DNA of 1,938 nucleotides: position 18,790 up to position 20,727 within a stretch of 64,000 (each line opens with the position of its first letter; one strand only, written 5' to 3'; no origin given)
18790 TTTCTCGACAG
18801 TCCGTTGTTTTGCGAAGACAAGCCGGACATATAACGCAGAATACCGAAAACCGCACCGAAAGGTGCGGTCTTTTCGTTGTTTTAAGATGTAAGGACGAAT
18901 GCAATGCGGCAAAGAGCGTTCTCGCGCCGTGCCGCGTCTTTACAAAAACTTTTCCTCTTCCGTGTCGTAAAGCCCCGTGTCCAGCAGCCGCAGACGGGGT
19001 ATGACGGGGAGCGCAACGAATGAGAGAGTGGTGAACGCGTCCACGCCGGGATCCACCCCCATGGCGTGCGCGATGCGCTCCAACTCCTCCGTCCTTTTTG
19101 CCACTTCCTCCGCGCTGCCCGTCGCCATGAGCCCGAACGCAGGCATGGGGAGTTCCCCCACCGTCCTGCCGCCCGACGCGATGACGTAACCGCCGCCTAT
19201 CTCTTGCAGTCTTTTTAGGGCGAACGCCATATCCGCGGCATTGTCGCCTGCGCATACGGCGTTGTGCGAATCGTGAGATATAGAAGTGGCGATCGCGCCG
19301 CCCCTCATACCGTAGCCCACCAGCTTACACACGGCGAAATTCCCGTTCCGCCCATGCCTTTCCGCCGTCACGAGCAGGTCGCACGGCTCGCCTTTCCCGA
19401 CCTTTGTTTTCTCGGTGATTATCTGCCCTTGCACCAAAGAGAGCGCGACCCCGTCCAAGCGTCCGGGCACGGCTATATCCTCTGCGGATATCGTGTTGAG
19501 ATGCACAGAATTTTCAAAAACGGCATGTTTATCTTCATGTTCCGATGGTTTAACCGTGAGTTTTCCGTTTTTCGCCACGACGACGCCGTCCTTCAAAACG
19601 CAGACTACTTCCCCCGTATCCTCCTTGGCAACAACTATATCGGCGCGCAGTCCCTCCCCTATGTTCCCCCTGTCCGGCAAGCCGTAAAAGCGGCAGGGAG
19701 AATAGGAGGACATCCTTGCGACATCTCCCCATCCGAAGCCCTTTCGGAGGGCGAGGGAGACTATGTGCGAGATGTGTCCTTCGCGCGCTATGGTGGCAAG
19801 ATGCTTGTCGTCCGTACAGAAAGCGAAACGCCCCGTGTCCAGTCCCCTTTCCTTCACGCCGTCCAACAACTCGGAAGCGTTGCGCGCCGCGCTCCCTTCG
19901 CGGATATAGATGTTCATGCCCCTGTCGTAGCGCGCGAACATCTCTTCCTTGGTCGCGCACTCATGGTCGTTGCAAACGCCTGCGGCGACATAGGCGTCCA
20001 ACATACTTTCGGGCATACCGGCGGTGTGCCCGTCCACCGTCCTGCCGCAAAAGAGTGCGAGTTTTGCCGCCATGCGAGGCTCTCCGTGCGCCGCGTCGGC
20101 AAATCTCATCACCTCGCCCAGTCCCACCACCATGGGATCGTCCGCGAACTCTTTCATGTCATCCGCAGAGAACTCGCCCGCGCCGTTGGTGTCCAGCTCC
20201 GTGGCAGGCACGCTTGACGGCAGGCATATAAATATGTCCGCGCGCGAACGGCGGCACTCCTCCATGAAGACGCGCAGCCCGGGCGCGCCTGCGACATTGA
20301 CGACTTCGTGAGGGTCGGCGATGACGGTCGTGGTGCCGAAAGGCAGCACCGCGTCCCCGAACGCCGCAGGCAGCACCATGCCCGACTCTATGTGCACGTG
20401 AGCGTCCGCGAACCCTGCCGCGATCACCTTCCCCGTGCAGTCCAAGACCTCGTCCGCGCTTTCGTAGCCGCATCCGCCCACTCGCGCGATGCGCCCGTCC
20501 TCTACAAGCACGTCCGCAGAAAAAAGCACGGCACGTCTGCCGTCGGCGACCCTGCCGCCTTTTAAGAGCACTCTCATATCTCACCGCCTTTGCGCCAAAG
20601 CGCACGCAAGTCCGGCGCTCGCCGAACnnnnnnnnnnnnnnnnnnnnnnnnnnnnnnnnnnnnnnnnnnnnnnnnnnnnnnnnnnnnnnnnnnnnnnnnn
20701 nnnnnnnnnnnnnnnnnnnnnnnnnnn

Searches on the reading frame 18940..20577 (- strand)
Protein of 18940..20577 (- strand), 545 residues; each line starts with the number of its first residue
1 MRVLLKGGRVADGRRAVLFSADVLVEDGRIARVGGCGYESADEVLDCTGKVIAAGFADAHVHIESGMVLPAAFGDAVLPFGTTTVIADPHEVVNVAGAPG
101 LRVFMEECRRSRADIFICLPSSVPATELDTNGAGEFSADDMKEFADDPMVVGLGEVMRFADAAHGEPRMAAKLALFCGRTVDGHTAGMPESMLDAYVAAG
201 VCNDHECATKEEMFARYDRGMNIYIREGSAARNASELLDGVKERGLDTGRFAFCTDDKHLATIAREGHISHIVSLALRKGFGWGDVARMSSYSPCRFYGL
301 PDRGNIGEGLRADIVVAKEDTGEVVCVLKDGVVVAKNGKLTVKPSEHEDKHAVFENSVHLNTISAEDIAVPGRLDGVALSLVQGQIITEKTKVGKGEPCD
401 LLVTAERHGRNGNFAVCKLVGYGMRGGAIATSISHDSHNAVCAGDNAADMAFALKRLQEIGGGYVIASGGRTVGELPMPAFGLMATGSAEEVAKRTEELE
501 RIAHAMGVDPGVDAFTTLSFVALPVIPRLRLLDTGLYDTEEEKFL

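Call 5: search_protein_families(library=pfam, proteins=[window:18940-20577:-], max_evalue=0.1)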
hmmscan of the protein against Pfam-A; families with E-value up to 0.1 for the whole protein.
window:18940-20577:- (545 aa): 3 families
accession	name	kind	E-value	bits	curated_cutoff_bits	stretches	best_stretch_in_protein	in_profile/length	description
PF13382.11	Adenine_deam_C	-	1.2e-45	155.4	27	1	402-542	29-168/169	Adenine deaminase C-terminal domain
PF01979.26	Amidohydro_1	-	3.9e-20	72.8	25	1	52-334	2-345/345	Amidohydrolase family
PF07969.17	Amidohydro_3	-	6.9e-07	29.5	29.7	2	281-334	407-471/472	Amidohydrolase family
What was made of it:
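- Checked: Adenine deaminase is at 18940-20577 on the minus strand (Pfam, call 5).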
